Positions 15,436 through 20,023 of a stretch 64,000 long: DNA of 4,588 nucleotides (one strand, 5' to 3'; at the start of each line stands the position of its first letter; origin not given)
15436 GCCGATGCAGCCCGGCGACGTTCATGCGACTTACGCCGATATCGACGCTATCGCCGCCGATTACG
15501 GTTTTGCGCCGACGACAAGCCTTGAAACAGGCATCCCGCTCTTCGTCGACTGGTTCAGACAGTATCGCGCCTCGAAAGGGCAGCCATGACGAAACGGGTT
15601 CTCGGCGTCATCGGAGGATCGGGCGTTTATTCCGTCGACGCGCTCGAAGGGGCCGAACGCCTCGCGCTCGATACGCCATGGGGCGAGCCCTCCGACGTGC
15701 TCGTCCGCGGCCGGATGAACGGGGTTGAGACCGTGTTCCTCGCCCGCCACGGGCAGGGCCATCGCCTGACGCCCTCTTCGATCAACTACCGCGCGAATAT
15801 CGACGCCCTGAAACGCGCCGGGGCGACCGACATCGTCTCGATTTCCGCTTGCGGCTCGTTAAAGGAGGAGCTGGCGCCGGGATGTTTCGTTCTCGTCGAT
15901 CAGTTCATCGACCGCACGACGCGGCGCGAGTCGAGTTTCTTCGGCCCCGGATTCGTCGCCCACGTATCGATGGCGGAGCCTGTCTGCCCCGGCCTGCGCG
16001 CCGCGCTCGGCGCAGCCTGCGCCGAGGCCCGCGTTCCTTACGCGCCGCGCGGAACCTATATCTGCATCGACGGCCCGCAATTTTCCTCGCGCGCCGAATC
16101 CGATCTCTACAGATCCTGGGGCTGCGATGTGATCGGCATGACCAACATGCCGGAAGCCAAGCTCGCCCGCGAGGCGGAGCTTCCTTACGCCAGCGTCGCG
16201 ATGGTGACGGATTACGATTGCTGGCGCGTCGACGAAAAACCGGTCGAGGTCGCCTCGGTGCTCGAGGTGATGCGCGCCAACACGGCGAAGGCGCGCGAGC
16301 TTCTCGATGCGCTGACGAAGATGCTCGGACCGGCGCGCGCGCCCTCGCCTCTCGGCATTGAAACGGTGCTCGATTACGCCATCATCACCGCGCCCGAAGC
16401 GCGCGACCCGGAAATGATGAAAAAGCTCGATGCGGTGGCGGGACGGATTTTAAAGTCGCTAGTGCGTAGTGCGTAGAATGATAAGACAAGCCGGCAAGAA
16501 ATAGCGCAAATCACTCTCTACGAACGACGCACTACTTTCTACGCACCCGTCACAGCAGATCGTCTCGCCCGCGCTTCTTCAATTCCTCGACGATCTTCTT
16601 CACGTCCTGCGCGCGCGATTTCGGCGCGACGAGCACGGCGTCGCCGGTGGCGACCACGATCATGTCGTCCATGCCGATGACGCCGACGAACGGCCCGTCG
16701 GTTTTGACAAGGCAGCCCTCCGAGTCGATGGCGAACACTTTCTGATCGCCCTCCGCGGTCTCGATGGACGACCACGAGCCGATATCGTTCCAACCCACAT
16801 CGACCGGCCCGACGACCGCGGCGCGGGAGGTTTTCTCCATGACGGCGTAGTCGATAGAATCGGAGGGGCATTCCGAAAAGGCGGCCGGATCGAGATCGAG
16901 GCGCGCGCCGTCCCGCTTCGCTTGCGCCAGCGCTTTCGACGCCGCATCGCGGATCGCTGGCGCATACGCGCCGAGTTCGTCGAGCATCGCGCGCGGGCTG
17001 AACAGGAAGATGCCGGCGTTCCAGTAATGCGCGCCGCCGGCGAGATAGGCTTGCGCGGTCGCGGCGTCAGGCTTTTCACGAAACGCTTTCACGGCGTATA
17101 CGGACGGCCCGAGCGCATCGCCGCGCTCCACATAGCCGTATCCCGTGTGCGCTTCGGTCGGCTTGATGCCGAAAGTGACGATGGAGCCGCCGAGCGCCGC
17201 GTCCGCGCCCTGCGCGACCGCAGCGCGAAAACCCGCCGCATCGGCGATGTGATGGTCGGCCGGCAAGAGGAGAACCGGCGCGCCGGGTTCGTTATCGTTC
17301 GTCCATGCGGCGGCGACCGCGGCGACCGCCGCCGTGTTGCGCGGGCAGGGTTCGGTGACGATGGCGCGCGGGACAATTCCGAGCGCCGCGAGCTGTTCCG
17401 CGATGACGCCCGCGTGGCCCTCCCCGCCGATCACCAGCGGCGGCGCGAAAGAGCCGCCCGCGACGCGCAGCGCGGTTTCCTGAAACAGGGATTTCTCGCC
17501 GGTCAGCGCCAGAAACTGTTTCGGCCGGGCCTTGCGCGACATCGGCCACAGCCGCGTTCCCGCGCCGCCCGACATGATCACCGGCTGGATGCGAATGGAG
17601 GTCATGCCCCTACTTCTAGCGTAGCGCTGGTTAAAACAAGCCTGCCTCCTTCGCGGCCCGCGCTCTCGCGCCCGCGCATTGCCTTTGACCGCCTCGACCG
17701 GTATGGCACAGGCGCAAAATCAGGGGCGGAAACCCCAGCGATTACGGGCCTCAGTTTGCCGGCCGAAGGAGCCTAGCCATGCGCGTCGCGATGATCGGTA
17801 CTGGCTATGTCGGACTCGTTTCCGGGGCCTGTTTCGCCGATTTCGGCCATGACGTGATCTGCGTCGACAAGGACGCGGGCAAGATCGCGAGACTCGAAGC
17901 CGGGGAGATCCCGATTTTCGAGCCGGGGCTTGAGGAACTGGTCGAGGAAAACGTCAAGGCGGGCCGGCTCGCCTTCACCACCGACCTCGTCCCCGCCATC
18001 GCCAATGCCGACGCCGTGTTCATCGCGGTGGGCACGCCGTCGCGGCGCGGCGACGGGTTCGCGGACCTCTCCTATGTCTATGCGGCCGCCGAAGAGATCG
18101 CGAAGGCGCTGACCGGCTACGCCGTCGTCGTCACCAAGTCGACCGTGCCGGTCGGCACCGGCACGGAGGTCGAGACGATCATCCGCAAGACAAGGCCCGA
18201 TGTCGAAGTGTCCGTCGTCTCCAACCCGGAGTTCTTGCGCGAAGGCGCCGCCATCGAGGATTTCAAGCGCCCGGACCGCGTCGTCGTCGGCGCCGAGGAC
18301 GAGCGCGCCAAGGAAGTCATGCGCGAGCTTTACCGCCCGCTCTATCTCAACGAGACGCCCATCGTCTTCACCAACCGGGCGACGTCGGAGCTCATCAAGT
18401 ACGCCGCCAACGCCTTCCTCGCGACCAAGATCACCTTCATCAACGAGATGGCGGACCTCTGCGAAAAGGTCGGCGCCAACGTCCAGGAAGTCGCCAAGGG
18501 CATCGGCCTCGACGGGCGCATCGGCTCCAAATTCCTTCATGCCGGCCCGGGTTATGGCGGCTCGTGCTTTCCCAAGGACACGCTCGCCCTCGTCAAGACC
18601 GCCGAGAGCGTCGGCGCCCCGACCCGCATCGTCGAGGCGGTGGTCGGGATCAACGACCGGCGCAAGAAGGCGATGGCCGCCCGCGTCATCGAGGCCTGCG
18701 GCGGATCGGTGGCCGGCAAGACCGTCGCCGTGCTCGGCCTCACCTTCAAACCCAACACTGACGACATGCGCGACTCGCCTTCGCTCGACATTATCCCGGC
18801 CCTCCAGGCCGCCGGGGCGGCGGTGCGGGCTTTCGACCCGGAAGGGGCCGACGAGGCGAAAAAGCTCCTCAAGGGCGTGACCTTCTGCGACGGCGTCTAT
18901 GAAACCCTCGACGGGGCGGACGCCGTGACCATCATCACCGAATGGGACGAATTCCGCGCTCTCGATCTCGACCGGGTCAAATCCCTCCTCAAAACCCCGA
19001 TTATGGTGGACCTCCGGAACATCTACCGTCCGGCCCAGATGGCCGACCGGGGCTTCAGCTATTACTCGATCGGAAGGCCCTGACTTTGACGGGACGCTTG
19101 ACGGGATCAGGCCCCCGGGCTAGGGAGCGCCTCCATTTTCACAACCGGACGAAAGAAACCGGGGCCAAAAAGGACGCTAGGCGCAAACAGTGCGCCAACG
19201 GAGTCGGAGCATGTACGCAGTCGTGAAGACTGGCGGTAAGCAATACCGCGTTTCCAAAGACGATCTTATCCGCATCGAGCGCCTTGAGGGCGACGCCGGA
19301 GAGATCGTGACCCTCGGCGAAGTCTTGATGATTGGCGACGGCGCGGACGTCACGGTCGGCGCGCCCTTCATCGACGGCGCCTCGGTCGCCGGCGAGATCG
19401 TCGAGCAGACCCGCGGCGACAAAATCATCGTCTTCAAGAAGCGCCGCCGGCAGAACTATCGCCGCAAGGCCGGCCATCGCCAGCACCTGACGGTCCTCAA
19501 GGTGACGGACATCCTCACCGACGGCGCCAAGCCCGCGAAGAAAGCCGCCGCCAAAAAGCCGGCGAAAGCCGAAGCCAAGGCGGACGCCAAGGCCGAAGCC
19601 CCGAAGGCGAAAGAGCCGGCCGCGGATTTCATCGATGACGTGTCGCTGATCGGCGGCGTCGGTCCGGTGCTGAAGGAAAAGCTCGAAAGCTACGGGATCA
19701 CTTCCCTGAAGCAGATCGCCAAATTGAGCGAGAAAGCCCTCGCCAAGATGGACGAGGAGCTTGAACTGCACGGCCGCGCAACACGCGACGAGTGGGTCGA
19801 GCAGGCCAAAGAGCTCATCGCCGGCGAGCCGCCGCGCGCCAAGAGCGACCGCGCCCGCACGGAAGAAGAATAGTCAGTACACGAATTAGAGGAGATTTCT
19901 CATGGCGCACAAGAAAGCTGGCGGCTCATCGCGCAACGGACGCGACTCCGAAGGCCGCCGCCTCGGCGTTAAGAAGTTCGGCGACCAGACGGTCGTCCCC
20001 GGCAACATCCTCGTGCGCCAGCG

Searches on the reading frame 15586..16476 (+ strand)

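Call 4: search_protein_families(library=pfam, proteins=[window:15586-16476:+], max_evalue=0.01)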
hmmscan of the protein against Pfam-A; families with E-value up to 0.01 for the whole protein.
window:15586-16476:+ (296 aa): 1 family
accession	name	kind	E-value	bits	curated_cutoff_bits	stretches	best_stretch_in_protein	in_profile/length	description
PF01048.26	PNP_UDP_1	-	5.1e-46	157.4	25.1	1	6-243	2-231/233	Phosphorylase superfamily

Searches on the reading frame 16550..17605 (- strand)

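Call 4: search_protein_families(library=pfam, proteins=[window:16550-17605:-], max_evalue=0.01)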
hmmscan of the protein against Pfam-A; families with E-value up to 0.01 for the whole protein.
window:16550-17605:- (351 aa): 3 families
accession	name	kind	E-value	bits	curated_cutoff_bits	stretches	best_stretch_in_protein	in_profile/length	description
PF00483.29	NTP_transferase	-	7.8e-45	153.8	21.2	1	8-285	2-239/245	Nucleotidyl transferase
PF22640.1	ManC_GMP_beta-helix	-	5.9e-19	68.2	27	1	290-342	3-55/55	MannoseP isomerase/GMP-like beta-helix domain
PF02698.23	DUF218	-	0.0061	16.9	27.6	0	42-121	25-94/133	DUF218 domain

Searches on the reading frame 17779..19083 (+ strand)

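Call 4: search_protein_families(library=pfam, proteins=[window:17779-19083:+], max_evalue=0.01)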
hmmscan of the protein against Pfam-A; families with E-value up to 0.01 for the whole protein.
window:17779-19083:+ (434 aa): 4 families
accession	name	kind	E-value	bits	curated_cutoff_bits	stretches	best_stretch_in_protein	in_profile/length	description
PF03721.20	UDPG_MGDP_dh_N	-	1.8e-67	227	27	1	1-184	1-187/187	UDP-glucose/GDP-mannose dehydrogenase family, NAD binding domain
PF00984.24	UDPG_MGDP_dh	-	3.1e-38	130.2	25.4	1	202-293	2-93/94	UDP-glucose/GDP-mannose dehydrogenase family, central domain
PF03720.21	UDPG_MGDP_dh_C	-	1.1e-35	122.6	30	1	317-418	1-103/103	UDP-glucose/GDP-mannose dehydrogenase family, UDP binding domain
PF00590.25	TP_methylase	-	0.0015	19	27.8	0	31-148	75-194/212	Tetrapyrrole (Corrin/Porphyrin) Methylases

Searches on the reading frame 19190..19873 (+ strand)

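Call 4: search_protein_families(library=pfam, proteins=[window:19190-19873:+], max_evalue=0.01)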
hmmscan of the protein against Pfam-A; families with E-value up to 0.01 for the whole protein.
window:19190-19873:+ (227 aa): 2 families
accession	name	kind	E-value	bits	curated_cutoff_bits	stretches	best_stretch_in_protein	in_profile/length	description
PF00829.26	Ribosomal_L21p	-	2.4e-39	134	27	1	8-108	1-99/99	Ribosomal prokaryotic L21 protein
PF14520.12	HHH_5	-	0.00058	20.7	27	1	154-187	7-40/57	Helix-hairpin-helix domain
